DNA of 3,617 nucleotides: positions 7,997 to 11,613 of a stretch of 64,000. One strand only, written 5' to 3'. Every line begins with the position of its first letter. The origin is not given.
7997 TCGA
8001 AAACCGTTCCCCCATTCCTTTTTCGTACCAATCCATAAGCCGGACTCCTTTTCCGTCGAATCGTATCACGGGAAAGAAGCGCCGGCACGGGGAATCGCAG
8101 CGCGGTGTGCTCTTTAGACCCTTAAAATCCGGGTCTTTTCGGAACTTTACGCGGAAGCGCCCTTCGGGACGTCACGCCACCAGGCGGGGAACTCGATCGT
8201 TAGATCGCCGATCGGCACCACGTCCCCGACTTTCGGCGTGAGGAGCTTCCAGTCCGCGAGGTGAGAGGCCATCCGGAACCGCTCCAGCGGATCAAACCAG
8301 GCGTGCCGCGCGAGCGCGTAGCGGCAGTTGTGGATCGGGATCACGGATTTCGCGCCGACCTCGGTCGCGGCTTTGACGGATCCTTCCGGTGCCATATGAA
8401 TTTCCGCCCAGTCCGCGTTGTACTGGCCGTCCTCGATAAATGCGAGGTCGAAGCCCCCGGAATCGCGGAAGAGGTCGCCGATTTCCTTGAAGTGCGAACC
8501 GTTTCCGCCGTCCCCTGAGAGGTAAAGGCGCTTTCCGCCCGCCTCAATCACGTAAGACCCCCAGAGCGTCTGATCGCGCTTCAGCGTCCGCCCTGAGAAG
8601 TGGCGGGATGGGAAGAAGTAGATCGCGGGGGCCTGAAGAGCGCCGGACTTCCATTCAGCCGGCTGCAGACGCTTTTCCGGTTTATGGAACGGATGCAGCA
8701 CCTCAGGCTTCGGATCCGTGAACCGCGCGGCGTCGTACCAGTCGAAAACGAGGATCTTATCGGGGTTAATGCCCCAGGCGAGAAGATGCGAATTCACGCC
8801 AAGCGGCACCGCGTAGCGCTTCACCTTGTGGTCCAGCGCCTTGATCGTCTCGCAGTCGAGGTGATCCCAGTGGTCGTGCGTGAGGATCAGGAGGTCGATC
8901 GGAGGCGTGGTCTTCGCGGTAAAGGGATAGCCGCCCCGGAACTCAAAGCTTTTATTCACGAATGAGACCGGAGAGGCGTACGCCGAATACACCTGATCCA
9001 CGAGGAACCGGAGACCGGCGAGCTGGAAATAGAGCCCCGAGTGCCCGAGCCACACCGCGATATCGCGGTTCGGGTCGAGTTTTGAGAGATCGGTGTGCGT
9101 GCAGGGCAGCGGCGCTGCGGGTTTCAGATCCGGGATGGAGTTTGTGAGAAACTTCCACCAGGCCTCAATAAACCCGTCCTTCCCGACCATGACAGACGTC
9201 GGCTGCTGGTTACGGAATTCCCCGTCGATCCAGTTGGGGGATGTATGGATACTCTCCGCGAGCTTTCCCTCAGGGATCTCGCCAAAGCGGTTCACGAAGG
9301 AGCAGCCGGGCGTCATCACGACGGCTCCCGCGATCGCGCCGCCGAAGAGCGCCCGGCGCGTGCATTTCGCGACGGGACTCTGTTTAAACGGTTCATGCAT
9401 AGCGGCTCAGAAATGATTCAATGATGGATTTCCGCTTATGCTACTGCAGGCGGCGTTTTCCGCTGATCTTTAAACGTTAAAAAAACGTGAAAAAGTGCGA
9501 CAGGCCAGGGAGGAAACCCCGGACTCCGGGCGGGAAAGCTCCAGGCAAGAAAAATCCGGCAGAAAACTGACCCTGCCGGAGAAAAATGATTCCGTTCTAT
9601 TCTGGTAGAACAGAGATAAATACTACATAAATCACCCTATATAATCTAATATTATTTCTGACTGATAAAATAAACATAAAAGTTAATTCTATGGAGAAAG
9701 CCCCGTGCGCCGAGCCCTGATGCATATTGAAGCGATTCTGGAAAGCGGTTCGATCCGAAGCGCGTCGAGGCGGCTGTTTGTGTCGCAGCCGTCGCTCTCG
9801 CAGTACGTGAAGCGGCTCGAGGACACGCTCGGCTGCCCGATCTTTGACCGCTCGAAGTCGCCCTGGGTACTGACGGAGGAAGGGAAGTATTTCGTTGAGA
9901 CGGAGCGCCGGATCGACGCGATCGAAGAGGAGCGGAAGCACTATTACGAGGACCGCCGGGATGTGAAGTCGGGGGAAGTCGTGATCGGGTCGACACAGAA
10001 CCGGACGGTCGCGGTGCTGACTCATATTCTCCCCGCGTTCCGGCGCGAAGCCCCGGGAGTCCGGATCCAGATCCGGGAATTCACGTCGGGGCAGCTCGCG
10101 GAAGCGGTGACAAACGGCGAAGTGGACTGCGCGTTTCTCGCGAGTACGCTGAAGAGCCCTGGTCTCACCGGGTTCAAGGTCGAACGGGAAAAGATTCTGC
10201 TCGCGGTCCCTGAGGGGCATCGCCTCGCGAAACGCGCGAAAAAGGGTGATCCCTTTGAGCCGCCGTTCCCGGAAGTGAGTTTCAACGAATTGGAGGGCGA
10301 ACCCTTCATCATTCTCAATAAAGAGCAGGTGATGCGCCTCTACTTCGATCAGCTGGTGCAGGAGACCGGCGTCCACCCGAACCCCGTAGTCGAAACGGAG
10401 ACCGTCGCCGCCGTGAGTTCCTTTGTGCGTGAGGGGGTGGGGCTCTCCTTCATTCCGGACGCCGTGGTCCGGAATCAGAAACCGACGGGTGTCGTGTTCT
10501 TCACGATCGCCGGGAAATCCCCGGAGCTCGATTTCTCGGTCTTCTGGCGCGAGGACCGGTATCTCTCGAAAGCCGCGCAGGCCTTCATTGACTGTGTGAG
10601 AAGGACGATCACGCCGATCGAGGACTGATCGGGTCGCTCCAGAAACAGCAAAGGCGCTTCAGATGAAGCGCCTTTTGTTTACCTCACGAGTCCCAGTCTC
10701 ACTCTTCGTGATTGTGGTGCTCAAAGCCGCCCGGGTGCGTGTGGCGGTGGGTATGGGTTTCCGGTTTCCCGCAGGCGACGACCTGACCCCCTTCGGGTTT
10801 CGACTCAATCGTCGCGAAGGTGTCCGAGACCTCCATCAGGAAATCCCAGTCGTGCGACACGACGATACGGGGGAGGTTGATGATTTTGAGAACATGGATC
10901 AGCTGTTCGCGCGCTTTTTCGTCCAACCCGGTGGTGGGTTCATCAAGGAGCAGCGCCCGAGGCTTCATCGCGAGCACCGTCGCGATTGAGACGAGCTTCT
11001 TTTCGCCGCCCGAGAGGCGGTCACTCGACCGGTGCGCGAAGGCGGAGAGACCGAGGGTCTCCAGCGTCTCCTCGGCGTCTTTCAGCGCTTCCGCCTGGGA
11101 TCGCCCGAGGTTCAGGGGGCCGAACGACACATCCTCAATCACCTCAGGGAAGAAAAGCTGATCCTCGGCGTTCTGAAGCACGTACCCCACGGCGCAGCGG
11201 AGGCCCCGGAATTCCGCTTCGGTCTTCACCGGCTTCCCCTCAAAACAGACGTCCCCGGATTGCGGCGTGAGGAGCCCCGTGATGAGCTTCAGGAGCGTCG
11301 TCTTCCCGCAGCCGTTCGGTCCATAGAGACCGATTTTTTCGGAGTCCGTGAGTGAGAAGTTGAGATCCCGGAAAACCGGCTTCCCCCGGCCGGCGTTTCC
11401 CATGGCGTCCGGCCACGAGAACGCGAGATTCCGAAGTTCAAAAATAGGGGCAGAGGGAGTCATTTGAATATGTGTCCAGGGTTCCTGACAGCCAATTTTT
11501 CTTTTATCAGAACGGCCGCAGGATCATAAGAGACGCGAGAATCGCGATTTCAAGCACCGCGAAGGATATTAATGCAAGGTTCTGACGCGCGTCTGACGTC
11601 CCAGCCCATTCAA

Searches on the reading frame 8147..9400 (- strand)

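Call 38: search_protein_families(library=pfam, proteins=[window:8147-9400:-], max_evalue=0.0001)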
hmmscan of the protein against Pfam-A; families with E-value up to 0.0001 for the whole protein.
window:8147-9400:- (417 aa): 2 families
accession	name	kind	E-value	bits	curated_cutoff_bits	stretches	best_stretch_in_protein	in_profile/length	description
PF12706.13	Lactamase_B_2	-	4.5e-29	101.9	27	1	151-357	8-199/200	Beta-lactamase superfamily domain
PF13483.12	Lactamase_B_3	-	5.8e-07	30.1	24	1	117-357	4-160/160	Beta-lactamase superfamily domain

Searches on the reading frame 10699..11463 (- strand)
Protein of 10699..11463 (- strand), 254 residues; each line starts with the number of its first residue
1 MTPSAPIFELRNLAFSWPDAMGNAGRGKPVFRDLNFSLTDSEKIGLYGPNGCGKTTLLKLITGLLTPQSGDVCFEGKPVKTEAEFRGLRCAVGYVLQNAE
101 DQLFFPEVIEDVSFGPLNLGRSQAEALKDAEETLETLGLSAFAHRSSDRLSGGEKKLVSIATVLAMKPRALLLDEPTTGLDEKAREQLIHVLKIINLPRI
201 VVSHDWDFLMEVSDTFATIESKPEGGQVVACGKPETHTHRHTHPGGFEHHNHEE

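Call 38: search_protein_families(library=pfam, proteins=[window:10699-11463:-], max_evalue=0.0001)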
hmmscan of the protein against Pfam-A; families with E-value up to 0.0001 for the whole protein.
window:10699-11463:- (254 aa): 5 families
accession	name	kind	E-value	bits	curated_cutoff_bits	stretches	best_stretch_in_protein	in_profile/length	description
PF00005.33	ABC_tran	-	1e-31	110.8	25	1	32-178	2-137/137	ABC transporter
PF13304.12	AAA_21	-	6e-11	43.4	27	0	45-81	3-42/304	AAA domain, putative AbiEii toxin, Type IV TA system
PF02463.25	SMC_N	-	1.1e-09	38.5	40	1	44-217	27-210/220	RecF/RecN/SMC N terminal domain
PF13476.12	AAA_23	-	3.1e-05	25.1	27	1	31-71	10-49/201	AAA domain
PF13558.12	SbcC_Walker_B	-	6.4e-05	23.6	27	0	143-193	26-89/90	SbcC/RAD50-like, Walker B motif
